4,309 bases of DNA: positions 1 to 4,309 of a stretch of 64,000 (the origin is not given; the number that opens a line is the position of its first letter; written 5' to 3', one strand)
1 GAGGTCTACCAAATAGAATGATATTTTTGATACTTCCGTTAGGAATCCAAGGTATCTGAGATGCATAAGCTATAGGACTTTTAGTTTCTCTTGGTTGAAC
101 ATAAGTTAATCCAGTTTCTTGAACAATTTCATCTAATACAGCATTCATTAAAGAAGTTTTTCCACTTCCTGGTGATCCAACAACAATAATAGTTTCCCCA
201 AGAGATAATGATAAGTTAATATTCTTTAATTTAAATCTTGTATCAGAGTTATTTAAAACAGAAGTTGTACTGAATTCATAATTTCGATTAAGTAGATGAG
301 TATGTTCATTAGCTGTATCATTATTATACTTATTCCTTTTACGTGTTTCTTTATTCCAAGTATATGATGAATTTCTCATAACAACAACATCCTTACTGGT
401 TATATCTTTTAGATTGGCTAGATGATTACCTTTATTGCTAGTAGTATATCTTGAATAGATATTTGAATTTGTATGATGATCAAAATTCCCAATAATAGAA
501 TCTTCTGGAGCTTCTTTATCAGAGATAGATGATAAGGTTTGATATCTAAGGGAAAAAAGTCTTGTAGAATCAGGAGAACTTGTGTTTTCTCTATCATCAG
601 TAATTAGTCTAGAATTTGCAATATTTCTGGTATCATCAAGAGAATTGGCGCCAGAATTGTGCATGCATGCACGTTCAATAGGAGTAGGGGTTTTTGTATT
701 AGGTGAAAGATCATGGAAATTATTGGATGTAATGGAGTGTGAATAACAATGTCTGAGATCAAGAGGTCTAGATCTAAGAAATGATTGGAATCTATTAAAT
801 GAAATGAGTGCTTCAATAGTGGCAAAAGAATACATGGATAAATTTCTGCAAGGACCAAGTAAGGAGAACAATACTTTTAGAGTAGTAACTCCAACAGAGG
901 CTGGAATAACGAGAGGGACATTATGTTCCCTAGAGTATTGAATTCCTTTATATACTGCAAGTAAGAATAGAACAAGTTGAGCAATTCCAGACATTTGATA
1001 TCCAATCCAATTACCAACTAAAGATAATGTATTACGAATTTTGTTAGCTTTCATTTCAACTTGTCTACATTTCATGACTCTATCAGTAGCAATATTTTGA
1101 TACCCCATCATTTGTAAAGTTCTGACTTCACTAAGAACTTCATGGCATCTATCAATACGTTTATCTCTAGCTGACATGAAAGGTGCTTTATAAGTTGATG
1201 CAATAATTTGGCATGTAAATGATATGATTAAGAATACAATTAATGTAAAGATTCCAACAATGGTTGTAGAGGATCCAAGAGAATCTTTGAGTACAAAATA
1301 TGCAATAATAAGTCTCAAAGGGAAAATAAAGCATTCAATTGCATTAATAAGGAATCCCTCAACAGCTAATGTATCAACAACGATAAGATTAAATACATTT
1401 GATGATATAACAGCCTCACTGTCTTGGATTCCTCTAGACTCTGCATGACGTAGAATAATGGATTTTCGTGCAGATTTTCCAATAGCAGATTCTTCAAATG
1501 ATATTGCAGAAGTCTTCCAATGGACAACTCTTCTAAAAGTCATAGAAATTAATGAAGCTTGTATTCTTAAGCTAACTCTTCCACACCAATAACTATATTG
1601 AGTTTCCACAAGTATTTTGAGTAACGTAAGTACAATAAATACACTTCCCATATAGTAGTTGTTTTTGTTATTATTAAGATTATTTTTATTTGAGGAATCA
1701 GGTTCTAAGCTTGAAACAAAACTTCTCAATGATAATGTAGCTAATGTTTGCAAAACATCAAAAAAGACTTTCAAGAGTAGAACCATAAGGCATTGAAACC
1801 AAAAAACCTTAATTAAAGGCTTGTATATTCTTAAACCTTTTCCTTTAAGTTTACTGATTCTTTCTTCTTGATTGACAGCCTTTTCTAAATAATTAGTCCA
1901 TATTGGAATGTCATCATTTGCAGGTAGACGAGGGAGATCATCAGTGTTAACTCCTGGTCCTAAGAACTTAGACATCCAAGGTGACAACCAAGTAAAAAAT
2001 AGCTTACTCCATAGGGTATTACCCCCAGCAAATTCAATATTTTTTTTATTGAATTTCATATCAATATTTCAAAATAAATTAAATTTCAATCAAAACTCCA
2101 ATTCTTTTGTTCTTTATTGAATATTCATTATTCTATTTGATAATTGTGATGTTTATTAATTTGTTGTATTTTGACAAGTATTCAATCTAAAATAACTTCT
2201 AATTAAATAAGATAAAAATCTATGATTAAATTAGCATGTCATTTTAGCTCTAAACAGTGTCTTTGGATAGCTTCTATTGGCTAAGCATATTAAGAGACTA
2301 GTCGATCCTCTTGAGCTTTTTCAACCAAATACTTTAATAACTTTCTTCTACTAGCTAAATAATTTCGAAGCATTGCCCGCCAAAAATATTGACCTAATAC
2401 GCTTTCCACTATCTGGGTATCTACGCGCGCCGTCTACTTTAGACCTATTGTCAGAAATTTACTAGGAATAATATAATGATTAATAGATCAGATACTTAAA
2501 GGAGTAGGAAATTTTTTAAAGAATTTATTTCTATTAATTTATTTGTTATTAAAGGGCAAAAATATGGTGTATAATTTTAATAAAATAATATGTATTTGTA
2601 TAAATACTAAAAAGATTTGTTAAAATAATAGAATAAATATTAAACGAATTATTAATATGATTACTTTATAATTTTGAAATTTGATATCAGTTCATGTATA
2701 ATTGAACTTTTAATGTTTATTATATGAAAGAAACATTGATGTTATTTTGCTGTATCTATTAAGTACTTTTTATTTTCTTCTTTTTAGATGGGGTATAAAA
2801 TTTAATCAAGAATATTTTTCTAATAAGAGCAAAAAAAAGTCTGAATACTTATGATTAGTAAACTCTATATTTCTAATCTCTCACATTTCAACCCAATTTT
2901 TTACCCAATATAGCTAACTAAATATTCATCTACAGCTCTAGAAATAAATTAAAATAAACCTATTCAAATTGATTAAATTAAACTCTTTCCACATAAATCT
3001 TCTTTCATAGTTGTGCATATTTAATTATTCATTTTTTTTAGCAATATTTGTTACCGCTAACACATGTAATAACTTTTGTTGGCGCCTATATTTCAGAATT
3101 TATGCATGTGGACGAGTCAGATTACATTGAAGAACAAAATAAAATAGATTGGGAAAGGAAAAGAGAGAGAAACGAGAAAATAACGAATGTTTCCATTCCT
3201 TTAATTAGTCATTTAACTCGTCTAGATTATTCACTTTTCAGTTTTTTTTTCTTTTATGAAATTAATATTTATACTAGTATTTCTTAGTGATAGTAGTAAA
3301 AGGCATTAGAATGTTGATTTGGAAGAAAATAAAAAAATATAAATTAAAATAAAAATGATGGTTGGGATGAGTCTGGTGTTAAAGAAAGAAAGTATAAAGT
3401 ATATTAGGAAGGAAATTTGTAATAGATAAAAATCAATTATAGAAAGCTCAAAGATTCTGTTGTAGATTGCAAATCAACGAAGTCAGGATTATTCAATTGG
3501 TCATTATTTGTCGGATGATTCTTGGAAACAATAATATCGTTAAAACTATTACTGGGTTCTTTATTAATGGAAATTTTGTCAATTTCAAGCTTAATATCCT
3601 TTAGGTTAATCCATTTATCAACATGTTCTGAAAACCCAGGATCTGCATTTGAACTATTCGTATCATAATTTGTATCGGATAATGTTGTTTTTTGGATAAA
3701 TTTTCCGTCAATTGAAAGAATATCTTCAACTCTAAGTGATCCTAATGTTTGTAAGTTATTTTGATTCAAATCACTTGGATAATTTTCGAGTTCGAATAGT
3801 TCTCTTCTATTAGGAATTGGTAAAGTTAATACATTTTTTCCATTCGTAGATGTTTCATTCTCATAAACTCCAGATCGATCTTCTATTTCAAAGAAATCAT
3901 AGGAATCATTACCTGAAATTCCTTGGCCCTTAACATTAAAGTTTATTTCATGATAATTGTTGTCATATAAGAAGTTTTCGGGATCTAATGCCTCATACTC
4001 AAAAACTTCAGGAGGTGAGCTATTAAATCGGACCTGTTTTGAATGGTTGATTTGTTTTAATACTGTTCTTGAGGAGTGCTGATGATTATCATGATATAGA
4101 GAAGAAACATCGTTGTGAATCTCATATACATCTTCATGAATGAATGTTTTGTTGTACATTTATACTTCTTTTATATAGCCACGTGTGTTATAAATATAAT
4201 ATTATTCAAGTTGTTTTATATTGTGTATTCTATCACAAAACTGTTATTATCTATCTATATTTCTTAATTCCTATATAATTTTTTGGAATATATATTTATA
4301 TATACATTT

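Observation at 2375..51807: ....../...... E2F-like boxes, frequently palindromic or in inverted pairs, upstream of nearly every gene in the housekeeping block and absent from the secreted array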

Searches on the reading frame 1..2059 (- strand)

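Call 8: search_protein_families(library=pfam, proteins=[window:1-2059:-])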
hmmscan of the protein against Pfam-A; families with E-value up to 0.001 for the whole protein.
window:1-2059:- (686 aa): 5 families
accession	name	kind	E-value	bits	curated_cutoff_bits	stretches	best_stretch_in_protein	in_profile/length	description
PF00664.28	ABC_membrane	-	5.5e-07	30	28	1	222-370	100-248/274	ABC transporter transmembrane region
PF00005.33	ABC_tran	-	2.2e-06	28.8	25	1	611-661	1-51/137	ABC transporter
PF03193.22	RsgA_GTPase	-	6e-05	23.4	30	0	585-650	70-135/174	RsgA GTPase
PF07088.17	GvpD_P-loop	-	0.00076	19.9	24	0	620-663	9-52/189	GvpD gas vesicle protein, P-loop domain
PF13191.12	AAA_16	-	0.00097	20.1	32.6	0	622-664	25-65/167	AAA ATPase domain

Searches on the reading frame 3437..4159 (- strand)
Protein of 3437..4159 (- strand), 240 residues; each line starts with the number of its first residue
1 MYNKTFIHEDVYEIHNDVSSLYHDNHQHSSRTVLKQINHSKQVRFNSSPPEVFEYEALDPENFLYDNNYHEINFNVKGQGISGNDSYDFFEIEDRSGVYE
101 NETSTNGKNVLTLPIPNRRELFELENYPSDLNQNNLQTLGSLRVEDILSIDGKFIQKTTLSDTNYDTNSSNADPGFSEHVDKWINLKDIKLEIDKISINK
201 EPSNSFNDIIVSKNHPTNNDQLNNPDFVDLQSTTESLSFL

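Call 8: search_protein_families(library=pfam, proteins=[window:3437-4159:-])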
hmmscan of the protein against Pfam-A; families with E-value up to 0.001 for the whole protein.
window:3437-4159:- (240 aa): 0 families
